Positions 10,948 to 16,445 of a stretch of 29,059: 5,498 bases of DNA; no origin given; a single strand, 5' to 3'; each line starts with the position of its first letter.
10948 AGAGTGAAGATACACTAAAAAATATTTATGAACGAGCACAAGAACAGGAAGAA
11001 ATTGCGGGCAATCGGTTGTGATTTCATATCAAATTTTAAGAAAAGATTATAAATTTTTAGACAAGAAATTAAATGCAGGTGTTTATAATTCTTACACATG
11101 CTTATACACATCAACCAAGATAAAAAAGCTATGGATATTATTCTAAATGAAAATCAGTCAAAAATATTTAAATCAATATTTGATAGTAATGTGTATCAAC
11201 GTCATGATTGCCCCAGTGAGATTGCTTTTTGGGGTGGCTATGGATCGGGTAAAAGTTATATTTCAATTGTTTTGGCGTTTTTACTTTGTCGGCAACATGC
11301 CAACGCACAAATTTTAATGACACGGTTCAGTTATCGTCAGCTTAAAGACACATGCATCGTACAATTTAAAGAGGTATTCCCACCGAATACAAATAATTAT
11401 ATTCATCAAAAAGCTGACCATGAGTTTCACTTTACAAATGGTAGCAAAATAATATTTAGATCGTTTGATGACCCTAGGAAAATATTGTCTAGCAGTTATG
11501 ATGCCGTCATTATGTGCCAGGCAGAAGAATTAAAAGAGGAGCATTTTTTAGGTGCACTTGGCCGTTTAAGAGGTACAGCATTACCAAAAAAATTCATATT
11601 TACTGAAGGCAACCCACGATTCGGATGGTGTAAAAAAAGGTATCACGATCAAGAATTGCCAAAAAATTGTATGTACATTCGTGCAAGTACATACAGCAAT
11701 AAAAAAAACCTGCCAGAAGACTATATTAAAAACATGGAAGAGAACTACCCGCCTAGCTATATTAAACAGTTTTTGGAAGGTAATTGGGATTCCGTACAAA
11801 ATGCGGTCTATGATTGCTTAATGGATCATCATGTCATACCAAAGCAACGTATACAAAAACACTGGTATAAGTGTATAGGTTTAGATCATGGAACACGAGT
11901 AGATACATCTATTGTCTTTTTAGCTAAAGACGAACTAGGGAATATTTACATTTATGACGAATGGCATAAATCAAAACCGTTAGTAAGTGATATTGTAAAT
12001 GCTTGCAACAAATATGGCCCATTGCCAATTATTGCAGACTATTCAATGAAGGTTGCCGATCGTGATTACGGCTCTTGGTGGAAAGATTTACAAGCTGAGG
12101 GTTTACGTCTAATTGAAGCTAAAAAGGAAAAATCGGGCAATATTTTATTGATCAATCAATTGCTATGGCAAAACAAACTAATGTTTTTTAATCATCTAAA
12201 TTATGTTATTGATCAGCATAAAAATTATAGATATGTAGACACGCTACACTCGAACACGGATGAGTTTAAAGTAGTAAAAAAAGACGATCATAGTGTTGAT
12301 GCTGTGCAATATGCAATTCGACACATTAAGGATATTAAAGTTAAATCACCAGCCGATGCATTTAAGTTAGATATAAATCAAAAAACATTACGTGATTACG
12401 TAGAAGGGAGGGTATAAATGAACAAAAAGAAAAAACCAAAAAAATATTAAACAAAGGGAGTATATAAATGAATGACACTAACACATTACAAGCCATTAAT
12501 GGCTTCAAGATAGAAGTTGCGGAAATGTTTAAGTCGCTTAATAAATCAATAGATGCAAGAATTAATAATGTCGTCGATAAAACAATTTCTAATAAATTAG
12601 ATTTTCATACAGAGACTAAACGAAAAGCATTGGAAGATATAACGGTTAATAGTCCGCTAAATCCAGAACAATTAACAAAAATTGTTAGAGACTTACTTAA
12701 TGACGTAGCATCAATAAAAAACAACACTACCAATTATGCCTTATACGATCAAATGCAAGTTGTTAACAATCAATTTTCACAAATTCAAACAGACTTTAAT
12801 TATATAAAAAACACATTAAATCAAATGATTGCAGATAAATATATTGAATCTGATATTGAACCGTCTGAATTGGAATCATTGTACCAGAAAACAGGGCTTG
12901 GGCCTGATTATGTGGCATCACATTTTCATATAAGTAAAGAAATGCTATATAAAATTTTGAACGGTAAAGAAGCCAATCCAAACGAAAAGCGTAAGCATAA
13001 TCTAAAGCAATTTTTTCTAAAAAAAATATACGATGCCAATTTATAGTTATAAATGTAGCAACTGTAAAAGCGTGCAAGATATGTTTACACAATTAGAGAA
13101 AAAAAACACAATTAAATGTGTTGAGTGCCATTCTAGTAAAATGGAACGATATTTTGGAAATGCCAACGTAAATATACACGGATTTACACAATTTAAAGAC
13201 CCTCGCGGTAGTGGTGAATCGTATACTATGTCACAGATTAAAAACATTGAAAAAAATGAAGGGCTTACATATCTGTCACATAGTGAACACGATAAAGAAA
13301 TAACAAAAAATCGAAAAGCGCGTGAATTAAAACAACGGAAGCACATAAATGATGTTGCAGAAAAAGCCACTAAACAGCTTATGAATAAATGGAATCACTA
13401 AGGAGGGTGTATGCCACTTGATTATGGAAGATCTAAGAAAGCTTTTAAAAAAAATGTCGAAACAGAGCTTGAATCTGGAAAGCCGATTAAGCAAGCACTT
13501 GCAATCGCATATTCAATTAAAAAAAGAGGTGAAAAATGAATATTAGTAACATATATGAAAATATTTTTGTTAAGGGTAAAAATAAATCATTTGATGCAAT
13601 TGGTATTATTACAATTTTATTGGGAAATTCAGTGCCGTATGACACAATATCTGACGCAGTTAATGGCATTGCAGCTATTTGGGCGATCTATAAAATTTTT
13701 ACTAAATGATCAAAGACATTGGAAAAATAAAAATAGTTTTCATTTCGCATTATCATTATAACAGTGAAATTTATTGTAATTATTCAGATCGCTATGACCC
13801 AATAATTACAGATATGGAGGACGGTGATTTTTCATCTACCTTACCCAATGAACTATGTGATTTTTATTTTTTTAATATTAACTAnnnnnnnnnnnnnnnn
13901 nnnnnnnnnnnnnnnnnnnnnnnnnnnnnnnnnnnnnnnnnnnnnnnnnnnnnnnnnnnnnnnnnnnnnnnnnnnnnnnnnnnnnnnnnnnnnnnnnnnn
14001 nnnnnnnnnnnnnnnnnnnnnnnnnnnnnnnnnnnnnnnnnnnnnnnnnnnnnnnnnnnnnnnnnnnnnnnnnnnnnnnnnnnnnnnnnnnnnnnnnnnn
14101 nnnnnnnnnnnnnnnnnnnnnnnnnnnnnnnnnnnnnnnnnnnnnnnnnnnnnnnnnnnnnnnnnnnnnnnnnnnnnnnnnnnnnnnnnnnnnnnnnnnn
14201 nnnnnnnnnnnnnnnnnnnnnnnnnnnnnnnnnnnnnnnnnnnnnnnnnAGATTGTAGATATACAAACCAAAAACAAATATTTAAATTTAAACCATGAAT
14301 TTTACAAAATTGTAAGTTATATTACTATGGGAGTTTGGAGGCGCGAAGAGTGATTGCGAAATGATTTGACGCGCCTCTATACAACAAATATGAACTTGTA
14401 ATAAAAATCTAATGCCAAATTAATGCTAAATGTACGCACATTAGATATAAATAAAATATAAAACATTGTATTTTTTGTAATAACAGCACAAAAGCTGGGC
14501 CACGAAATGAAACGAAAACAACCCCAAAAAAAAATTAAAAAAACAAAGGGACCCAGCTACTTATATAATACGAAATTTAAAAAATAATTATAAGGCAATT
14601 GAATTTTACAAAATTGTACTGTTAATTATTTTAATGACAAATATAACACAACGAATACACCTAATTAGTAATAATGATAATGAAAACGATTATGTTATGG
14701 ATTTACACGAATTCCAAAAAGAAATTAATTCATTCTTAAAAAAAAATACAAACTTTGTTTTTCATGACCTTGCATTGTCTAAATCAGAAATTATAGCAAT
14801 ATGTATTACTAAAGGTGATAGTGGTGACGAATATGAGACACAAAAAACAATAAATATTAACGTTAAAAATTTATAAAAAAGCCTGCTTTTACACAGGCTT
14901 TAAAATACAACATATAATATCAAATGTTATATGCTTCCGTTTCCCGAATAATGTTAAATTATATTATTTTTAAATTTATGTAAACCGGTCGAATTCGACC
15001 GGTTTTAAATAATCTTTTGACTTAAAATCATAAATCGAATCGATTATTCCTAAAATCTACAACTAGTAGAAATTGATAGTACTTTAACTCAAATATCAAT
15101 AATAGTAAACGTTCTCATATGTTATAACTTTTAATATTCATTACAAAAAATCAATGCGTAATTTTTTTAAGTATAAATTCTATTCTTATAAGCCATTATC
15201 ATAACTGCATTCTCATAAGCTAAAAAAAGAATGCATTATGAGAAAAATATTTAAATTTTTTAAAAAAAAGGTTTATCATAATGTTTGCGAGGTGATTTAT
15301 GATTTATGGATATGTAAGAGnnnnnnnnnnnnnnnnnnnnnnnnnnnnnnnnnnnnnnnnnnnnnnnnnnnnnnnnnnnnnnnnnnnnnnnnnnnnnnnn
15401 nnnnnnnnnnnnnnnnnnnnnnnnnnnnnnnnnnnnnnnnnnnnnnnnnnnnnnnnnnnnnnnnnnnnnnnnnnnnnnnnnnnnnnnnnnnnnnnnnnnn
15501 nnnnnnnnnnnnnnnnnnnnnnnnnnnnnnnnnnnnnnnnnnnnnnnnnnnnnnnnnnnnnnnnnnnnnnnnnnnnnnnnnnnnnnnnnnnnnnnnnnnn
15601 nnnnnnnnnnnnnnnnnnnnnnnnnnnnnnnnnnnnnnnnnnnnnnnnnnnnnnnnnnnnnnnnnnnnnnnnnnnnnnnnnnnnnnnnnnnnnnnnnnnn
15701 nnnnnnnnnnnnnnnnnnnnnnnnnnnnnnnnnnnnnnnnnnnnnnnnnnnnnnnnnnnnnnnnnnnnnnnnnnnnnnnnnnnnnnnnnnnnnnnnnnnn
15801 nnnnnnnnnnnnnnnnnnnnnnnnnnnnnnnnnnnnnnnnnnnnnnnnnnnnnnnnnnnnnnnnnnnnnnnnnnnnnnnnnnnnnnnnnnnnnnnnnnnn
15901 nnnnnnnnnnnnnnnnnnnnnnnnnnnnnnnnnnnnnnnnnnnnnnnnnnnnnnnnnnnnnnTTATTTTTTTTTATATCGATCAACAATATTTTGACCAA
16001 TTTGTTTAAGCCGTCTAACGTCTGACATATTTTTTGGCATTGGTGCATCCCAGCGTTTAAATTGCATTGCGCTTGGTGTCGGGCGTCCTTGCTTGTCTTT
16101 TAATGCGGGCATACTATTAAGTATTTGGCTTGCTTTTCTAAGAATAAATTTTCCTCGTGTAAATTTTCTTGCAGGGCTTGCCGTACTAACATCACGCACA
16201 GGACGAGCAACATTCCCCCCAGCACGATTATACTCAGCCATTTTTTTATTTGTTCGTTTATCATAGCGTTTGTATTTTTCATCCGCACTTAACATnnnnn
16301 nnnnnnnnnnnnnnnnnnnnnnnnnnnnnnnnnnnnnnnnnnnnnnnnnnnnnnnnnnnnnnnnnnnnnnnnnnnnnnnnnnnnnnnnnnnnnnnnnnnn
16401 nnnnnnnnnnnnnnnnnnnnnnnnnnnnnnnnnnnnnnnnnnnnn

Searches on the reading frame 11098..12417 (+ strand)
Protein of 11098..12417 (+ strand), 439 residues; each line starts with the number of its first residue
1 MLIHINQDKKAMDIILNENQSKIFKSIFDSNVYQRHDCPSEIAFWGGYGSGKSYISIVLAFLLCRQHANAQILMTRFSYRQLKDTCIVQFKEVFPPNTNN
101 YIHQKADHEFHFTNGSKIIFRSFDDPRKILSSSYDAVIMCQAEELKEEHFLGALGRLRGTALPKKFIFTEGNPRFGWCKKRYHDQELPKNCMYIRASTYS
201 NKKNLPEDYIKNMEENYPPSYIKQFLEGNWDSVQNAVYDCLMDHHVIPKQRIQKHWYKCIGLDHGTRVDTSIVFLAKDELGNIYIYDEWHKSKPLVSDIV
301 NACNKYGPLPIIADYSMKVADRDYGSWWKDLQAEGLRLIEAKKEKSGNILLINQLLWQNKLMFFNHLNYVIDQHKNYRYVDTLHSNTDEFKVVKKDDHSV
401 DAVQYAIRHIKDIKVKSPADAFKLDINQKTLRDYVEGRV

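Call 5: search_protein_families(library=pfam, proteins=[window:11098-12417:+], max_evalue=0.01)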
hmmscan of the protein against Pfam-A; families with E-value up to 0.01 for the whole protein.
window:11098-12417:+ (439 aa): 3 families
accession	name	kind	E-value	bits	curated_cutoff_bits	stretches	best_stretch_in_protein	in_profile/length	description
PF04466.19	Terminase_3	-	3e-17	63.3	23.2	1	44-217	7-187/201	Phage terminase large subunit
PF03237.21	Terminase_6N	-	2.2e-06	28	22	1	44-238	2-208/215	Terminase large subunit, T4likevirus-type, N-terminal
PF17288.8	Terminase_3C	-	0.0011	19.8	26.7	1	366-408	112-154/155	Terminase RNAseH like domain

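Call 16: search_protein_families(library=phrogs, proteins=[window:11098-12417:+], max_evalue=0.001)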
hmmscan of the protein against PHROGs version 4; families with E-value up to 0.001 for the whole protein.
window:11098-12417:+ (439 aa): 7 families
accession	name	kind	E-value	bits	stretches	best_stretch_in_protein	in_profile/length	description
phrog_2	-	head and packaging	3.7e-36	126.2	1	28-414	264-596/807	terminase large subunit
phrog_979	-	head and packaging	6.6e-20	72.3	1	18-421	146-610/642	terminase large subunit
phrog_3717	-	head and packaging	5.1e-16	59.9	1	43-273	27-267/277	terminase large subunit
phrog_5653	-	head and packaging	7.7e-15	56.1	1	228-412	1-182/199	terminase large subunit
phrog_38319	-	unknown function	3.8e-11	43.9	1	179-240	173-235/271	-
phrog_10250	-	head and packaging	1.1e-05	26.2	0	215-288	3-79/228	terminase large subunit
phrog_6672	-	head and packaging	4.9e-05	23.9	1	281-411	5-130/145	terminase large subunit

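Call 40: search_dna_similar(query=window:11098-12417:+, collection=phages, mode=protein, max_rows=12)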
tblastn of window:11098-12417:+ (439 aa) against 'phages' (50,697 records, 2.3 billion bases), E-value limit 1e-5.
Records with a match: 207; places in all: 207; records where one place covers at least 80% of the query: 15.
Best place of each record, by identity: <60% 207.
By first word of the organism name: Staphylococcus 85; Enterococcus 38; Clostridium 32; Listeria 15; Lactobacillus 10; Weissella 4; Bacillus 4; Bacteriophage 3; Paenibacillus 2; Thermoanaerobacterium 2; and 10 more.
By host as written in the record: Clostridium sporogenes ATCC-15579 30; Staphylococcus aureus 28; - 23; Staphylococcus pseudintermedius 13; Enterococcus faecalis 10; Enterococcus sp. 7; Staphylococcus aureus RN4220 6; Listeria monocytogenes 5; and 54 more.
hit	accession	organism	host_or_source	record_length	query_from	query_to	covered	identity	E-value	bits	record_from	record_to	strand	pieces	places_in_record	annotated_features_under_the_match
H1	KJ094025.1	Listeria phage LP-032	Listeria monocytogenes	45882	3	410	93%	23.3%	5e-6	55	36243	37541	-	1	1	terminase large subunit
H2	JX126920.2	Listeria phage LP-037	-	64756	3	410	93%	23.3%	5e-6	55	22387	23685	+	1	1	terminase large subunit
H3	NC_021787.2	Listeria phage LP-037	-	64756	3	410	93%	23.3%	5e-6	55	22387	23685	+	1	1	terminase large subunit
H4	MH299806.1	Listeria phage LP-KV022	Listeria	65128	3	410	93%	23.3%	5e-6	55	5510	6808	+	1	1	terminase large subunit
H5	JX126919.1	Listeria phage LP-110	-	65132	3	410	93%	23.3%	5e-6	55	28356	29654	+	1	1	terminase large subunit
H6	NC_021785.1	Listeria phage LP-110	-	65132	3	410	93%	23.3%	5e-6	55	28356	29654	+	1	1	terminase large subunit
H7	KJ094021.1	Listeria phage LP-114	Listeria monocytogenes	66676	3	410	93%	23.3%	5e-6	55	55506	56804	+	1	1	terminase large subunit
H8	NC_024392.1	Listeria phage LP-114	Listeria monocytogenes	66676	3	410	93%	23.3%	5e-6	55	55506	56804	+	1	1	terminase large subunit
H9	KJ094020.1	Listeria phage LP-026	Listeria monocytogenes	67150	3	410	93%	23.3%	5e-6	55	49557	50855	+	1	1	terminase large subunit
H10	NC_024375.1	Listeria phage LP-026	Listeria monocytogenes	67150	3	410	93%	23.3%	5e-6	55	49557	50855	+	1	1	terminase large subunit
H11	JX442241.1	Listeria phage P70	Listeria sp.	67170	3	410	93%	23.3%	5e-6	55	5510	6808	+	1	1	terminase large subunit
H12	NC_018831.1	Listeria phage P70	Listeria sp.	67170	3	410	93%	23.3%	5e-6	55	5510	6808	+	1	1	terminase large subunit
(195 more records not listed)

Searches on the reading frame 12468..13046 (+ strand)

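Call 5: search_protein_families(library=pfam, proteins=[window:12468-13046:+], max_evalue=0.01)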
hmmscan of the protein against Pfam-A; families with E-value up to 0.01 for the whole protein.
window:12468-13046:+ (192 aa): 2 families
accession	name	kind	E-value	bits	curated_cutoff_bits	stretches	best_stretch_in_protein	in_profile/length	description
PF20634.2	IFNGR1_transm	-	0.005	17.5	27.5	0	109-140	13-43/57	Interferon gamma receptor 1, transmembrane region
PF00771.25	FHIPEP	-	0.0065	15.5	29.1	1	20-129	457-564/657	FHIPEP family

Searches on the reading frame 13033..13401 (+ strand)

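Call 5: search_protein_families(library=pfam, proteins=[window:13033-13401:+], max_evalue=0.01)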
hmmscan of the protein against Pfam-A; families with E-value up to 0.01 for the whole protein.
window:13033-13401:+ (122 aa): 2 families
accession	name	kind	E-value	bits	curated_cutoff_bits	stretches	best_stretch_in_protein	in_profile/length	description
PF09723.15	Zn_ribbon_8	-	3.7e-08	33.7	34.4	1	1-39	1-39/41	Zinc ribbon domain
PF19133.5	DUF5816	-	0.0069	17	26.9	0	4-37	33-63/72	Family of unknown function (DUF5816)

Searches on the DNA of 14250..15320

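Call 63: search_rna_families(source=window, start=14250, end=15320, threshold=evalue, max_evalue=1)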
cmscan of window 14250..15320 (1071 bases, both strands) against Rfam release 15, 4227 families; matches with E-value up to 1: 0.
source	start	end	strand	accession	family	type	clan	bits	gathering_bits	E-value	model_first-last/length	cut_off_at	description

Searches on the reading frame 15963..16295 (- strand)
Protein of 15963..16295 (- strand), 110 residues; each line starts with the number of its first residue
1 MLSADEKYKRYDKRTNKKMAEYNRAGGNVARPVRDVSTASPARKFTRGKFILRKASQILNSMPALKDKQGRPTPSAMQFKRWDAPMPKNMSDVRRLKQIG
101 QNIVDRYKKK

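Call 5: search_protein_families(library=pfam, proteins=[window:15963-16295:-], max_evalue=0.01)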
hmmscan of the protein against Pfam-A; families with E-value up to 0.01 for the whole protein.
window:15963-16295:- (110 aa): 1 family
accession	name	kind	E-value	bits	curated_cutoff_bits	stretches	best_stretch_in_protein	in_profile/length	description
PF19846.4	DUF6321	-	0.0008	20.4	28.5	1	17-82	11-72/72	Domain of unknown function (DUF6321)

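Call 16: search_protein_families(library=phrogs, proteins=[window:15963-16295:-], max_evalue=0.001)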
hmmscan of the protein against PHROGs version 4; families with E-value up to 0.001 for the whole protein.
window:15963-16295:- (110 aa): 0 families

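Call 43: find_encoding_contigs(protein=window:15963-16295:-, flank=3000, max_places=10)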
Protein window:15963-16295:- (110 aa): 5 contigs read that carry it; 5 places shown.
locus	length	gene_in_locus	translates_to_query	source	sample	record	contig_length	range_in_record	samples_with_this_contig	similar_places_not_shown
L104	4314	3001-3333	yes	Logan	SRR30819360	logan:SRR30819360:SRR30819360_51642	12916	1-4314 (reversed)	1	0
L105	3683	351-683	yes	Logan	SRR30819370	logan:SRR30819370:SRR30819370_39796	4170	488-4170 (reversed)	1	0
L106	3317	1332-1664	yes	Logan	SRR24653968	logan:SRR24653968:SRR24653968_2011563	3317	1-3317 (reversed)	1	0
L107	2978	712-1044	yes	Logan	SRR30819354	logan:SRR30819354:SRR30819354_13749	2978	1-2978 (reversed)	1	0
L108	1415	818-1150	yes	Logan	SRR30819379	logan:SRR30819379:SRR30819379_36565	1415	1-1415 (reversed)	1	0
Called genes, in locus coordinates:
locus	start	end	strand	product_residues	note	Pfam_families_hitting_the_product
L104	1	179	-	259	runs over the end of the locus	-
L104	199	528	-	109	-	-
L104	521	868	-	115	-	-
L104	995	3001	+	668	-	PF16510:P22_portal, PF23899:SU10_portal (weak)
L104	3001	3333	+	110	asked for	-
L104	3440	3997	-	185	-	PF00239:Resolvase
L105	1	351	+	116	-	?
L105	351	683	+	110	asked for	-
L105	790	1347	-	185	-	PF00239:Resolvase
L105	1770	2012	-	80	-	-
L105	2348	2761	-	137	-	-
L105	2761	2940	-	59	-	-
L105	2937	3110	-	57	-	-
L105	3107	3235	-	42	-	-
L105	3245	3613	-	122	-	PF09723:Zn_ribbon_8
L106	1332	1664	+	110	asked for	-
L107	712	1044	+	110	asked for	-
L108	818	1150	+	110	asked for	-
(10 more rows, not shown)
